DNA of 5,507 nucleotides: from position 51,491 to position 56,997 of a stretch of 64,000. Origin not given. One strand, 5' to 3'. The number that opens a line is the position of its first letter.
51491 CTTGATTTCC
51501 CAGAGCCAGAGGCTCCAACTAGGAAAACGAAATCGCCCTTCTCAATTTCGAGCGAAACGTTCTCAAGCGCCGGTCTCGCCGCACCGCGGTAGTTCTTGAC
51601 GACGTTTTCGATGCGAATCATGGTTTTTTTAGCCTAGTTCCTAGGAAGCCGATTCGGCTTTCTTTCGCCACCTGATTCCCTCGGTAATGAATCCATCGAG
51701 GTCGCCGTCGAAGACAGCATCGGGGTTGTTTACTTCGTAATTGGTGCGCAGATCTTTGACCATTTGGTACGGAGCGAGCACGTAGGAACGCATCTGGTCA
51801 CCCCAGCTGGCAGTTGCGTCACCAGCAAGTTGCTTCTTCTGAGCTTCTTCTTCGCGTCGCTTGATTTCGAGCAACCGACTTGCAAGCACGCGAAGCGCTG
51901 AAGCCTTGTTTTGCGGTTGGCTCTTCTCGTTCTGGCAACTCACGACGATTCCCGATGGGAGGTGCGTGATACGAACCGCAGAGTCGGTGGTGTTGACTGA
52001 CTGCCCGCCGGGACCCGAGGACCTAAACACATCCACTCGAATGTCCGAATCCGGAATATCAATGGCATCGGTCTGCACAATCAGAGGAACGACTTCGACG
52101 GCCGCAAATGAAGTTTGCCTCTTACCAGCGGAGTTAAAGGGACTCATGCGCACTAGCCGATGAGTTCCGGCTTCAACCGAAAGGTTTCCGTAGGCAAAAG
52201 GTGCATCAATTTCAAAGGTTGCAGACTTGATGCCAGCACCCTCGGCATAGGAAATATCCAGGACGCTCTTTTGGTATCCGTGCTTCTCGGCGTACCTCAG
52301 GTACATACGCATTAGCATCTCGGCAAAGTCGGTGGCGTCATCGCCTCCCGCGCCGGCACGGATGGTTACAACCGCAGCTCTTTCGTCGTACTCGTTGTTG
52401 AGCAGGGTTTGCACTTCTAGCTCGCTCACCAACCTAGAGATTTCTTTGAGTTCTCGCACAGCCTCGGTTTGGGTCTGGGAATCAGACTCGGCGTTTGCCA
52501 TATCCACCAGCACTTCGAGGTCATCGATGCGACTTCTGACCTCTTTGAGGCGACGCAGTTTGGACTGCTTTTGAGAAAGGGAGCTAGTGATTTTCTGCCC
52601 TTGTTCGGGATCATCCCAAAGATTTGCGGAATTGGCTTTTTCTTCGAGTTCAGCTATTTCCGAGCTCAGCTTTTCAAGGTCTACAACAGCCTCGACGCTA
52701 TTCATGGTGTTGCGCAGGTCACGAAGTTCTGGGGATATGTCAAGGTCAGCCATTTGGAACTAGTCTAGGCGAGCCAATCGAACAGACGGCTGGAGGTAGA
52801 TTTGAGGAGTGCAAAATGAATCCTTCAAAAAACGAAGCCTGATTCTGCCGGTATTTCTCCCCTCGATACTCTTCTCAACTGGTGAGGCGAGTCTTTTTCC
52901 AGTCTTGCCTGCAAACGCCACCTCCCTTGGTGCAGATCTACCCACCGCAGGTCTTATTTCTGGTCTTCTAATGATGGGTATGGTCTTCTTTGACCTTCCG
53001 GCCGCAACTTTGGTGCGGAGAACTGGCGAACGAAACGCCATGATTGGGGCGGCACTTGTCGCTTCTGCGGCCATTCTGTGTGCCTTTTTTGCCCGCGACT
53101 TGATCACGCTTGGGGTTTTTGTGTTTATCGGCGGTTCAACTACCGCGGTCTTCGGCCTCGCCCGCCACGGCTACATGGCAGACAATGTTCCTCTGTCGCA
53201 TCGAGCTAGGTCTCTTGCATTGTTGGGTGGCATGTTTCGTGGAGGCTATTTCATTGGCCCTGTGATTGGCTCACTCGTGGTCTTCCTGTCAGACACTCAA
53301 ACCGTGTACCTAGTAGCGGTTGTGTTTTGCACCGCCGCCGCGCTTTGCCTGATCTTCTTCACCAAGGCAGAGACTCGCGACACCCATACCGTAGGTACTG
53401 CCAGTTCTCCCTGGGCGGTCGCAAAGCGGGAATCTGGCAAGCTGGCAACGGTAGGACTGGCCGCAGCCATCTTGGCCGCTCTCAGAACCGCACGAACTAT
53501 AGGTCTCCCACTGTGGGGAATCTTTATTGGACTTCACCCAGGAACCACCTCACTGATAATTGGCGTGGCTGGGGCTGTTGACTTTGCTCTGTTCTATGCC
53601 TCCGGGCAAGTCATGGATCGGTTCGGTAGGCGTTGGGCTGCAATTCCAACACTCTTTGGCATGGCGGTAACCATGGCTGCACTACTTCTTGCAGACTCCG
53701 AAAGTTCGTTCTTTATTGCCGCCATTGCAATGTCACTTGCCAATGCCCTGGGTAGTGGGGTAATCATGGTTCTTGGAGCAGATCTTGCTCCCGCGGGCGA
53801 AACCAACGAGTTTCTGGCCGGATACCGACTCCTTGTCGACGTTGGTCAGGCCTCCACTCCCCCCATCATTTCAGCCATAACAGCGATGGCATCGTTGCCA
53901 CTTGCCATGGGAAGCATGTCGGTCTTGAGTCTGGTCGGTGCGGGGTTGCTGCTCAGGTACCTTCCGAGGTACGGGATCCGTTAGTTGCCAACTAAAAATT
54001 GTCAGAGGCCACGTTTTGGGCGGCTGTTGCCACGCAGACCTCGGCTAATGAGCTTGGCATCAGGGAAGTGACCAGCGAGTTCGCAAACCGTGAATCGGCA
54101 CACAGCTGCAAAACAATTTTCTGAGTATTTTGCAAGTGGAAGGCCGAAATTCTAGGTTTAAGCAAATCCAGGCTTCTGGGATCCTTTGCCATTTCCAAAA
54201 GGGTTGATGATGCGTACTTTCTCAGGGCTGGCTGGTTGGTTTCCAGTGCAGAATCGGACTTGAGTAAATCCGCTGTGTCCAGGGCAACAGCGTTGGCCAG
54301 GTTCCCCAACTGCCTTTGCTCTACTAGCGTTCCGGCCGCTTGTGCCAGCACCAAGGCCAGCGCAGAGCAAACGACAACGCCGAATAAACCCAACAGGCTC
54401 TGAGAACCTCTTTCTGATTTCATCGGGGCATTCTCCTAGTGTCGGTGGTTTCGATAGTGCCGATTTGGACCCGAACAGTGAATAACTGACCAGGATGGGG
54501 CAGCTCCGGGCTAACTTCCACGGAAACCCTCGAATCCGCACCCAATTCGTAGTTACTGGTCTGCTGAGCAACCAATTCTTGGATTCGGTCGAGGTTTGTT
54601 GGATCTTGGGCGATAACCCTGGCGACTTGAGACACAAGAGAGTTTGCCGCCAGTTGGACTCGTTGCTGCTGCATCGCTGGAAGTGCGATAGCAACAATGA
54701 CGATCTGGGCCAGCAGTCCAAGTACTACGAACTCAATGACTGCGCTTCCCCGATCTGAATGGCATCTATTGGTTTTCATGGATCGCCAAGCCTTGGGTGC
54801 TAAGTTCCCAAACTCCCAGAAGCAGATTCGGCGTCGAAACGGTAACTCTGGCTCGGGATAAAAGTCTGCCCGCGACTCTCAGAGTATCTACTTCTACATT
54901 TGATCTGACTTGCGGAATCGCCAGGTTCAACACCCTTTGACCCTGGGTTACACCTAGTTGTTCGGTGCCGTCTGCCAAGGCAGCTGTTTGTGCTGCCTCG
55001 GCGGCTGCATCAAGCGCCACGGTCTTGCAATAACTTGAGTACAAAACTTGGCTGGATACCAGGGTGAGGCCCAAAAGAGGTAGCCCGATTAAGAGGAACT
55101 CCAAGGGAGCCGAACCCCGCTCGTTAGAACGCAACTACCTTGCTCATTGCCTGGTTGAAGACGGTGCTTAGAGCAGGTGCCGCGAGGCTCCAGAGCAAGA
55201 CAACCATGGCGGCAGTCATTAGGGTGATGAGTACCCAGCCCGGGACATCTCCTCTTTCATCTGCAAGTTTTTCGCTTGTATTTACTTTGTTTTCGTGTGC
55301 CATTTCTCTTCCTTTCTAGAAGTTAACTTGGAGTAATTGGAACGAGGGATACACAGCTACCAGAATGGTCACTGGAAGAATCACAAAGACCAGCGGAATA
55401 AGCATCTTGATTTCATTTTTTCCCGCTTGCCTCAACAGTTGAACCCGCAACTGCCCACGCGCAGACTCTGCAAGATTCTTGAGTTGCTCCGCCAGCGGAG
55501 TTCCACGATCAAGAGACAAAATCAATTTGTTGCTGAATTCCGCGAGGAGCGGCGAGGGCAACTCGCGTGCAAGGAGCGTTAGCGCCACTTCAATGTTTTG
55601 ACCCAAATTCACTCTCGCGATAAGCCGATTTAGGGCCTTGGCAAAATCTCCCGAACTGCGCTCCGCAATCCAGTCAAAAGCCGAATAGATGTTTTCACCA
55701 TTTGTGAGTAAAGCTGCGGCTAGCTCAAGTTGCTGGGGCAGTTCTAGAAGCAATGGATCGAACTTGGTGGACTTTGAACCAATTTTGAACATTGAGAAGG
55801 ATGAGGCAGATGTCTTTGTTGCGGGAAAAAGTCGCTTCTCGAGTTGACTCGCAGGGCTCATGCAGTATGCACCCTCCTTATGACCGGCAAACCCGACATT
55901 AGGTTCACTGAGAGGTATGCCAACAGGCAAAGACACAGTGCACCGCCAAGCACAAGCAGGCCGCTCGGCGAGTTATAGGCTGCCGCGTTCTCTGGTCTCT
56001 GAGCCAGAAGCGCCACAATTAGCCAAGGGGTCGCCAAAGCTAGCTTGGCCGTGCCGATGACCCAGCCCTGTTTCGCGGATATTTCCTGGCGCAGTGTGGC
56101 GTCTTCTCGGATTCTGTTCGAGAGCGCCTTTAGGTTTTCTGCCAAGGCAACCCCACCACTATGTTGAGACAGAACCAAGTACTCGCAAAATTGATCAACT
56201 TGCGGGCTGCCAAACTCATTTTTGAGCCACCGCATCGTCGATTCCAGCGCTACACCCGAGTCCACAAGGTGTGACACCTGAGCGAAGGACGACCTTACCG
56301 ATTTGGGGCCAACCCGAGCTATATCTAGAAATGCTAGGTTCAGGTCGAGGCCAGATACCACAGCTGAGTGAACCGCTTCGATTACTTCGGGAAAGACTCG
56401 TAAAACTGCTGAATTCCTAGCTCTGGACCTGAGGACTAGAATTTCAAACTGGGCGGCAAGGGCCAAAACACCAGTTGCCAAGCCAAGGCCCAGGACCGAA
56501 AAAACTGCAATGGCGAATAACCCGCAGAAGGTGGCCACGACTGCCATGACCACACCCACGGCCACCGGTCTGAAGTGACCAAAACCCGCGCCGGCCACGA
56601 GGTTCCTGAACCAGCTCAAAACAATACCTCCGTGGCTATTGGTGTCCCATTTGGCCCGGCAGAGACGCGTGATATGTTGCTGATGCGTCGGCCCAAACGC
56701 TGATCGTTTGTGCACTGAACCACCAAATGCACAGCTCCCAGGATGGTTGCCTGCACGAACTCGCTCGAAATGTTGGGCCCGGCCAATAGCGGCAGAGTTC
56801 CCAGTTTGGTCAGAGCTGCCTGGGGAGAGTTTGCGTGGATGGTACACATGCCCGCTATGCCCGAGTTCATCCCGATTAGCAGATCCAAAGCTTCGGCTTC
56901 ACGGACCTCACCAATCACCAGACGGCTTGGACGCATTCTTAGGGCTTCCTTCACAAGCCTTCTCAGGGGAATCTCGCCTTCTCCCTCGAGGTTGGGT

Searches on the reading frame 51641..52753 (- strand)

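Call 93: search_protein_families(library=pfam, proteins=[window:51641-52753:-], max_evalue=0.00001)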
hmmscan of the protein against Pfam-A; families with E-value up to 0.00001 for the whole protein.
window:51641-52753:- (370 aa): 2 families
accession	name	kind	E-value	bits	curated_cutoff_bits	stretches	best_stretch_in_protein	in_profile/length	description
PF03462.23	PCRF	-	3.5e-55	187.3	24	1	30-219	2-194/194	PCRF domain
PF00472.26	RF-1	-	4.5e-39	133.4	35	1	230-336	4-116/116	RF-1 domain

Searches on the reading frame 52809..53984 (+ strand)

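Call 93: search_protein_families(library=pfam, proteins=[window:52809-53984:+], max_evalue=0.00001)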
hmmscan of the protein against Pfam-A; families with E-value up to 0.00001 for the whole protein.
window:52809-53984:+ (391 aa): 1 family
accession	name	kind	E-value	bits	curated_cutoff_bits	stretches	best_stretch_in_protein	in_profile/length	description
PF07690.21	MFS_1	-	3e-31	109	33.4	2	19-268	5-261/347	Major Facilitator Superfamily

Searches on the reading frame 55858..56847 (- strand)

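Call 93: search_protein_families(library=pfam, proteins=[window:55858-56847:-], max_evalue=0.00001)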
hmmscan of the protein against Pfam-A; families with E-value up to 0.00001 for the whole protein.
window:55858-56847:- (329 aa): 1 family
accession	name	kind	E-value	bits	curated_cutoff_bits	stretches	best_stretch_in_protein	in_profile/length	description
PF00482.28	T2SSF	-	7.4e-09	36.1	25.2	1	162-281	8-123/125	Type II secretion system (T2SS), protein F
